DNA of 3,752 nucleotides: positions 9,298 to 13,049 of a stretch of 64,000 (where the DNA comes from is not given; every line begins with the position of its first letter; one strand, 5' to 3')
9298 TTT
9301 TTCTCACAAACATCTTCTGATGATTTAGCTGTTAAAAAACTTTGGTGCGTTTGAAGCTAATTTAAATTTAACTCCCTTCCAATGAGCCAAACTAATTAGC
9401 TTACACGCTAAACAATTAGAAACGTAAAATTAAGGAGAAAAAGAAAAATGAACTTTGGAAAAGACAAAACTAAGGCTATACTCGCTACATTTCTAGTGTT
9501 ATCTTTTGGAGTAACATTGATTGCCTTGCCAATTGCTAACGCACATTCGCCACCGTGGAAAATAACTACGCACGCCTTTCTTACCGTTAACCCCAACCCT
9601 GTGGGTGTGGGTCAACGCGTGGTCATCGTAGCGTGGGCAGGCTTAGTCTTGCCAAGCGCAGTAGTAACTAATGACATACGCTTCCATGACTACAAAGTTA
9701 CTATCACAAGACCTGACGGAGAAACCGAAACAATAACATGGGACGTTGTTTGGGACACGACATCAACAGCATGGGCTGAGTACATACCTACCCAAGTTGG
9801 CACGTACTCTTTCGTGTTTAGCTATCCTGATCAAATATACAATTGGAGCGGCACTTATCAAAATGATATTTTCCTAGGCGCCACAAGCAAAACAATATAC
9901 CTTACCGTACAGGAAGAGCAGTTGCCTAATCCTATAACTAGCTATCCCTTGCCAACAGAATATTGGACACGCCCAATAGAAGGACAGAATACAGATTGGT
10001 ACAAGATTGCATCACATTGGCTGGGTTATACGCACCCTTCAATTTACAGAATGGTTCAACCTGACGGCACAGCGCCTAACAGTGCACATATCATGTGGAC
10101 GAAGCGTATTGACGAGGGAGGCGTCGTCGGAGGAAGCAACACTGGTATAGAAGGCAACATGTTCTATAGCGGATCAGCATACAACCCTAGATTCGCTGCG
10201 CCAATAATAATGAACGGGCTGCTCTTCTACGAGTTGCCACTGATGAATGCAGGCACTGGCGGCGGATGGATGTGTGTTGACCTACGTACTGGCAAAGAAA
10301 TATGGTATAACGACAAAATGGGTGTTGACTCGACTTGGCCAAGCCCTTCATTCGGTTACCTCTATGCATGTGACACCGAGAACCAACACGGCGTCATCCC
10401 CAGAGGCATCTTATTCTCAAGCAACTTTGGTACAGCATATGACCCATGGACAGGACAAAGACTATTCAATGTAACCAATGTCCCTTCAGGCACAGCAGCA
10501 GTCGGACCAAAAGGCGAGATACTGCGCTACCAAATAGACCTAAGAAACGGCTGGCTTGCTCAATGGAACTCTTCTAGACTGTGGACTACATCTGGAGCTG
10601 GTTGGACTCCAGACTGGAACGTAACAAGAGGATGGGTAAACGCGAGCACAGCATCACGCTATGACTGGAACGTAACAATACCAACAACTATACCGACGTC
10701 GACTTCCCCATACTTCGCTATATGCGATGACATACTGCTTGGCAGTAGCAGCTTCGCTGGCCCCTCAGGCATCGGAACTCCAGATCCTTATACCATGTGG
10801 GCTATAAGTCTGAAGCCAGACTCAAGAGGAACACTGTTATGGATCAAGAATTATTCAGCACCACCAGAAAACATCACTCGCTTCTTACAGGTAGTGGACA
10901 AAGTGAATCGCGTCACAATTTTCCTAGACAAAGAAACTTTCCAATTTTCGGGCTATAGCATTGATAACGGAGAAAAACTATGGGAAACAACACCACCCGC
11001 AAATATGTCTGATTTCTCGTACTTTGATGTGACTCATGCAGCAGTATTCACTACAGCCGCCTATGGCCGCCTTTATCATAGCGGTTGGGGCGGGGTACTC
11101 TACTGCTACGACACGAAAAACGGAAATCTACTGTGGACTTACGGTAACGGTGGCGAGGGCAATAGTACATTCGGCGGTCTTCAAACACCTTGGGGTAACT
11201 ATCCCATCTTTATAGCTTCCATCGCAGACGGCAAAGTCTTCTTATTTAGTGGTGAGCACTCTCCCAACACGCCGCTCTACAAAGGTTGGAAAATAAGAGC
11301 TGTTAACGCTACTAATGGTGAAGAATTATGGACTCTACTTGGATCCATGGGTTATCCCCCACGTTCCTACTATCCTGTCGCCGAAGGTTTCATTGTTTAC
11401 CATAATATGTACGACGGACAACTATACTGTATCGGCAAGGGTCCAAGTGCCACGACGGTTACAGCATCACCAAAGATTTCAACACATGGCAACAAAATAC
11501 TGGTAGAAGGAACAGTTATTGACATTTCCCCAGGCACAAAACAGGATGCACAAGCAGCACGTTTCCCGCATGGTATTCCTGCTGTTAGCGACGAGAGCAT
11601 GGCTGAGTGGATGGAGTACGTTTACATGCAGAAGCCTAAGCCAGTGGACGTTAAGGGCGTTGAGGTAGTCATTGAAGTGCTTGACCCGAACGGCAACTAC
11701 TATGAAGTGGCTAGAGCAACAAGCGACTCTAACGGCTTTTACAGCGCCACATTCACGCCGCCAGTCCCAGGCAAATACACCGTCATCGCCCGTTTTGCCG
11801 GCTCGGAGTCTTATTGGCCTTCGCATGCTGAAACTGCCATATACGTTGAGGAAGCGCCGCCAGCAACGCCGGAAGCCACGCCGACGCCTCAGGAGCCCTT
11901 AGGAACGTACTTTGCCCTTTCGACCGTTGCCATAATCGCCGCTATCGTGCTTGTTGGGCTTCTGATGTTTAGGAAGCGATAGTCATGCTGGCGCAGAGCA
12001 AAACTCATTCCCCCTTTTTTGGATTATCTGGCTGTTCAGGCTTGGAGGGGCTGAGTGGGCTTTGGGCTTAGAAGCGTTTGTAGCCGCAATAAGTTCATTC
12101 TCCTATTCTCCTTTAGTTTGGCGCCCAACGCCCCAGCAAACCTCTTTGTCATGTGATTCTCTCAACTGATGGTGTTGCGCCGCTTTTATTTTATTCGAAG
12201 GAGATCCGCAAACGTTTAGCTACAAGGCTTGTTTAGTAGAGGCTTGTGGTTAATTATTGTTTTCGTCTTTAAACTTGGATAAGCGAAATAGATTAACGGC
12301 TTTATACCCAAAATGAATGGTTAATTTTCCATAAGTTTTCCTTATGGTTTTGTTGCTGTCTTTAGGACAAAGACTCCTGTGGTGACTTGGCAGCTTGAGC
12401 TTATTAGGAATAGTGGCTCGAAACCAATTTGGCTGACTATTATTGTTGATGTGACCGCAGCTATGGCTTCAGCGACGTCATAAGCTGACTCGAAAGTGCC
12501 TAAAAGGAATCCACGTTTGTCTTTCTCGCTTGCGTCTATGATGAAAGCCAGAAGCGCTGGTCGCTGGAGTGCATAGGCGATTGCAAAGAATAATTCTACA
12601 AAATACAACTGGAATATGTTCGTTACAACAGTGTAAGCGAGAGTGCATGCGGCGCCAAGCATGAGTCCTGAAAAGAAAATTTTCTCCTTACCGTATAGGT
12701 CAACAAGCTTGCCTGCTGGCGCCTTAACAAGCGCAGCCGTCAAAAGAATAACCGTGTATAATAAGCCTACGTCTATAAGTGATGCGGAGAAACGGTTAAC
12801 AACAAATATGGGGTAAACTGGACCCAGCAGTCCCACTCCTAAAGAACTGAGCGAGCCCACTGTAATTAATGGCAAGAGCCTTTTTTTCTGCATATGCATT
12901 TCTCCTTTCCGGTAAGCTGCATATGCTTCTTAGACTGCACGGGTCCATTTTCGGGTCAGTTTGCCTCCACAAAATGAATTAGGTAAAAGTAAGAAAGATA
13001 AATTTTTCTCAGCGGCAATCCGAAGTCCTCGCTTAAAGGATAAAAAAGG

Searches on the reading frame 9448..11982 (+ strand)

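Call 22: search_protein_families(library=pfam, proteins=[window:9448-11982:+], max_evalue=0.00001)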
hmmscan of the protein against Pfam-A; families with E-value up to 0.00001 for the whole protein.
window:9448-11982:+ (844 aa): 2 families
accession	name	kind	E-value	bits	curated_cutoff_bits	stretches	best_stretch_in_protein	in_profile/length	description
PF13360.13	PQQ_2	-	3.4e-09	37.1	27.6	1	504-633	9-102/233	Outer membrane protein assembly factor BamB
PF00630.25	Filamin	-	2.9e-06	28.5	26.9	0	734-786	36-85/93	Filamin/ABP280 repeat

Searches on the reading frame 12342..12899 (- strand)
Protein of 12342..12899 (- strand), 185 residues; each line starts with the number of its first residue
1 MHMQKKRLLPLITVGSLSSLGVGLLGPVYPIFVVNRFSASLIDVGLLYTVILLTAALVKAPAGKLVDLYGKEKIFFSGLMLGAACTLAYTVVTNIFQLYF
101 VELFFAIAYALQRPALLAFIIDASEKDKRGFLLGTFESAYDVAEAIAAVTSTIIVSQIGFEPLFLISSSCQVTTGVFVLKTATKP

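Call 23: search_protein_families(library=pfam, proteins=[window:12342-12899:-], max_evalue=0.00001)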
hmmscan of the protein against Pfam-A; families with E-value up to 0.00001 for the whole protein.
window:12342-12899:- (185 aa): 1 family
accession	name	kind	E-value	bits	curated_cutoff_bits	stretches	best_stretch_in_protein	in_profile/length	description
PF07690.21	MFS_1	-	2e-22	80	33.4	1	13-169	3-159/347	Major Facilitator Superfamily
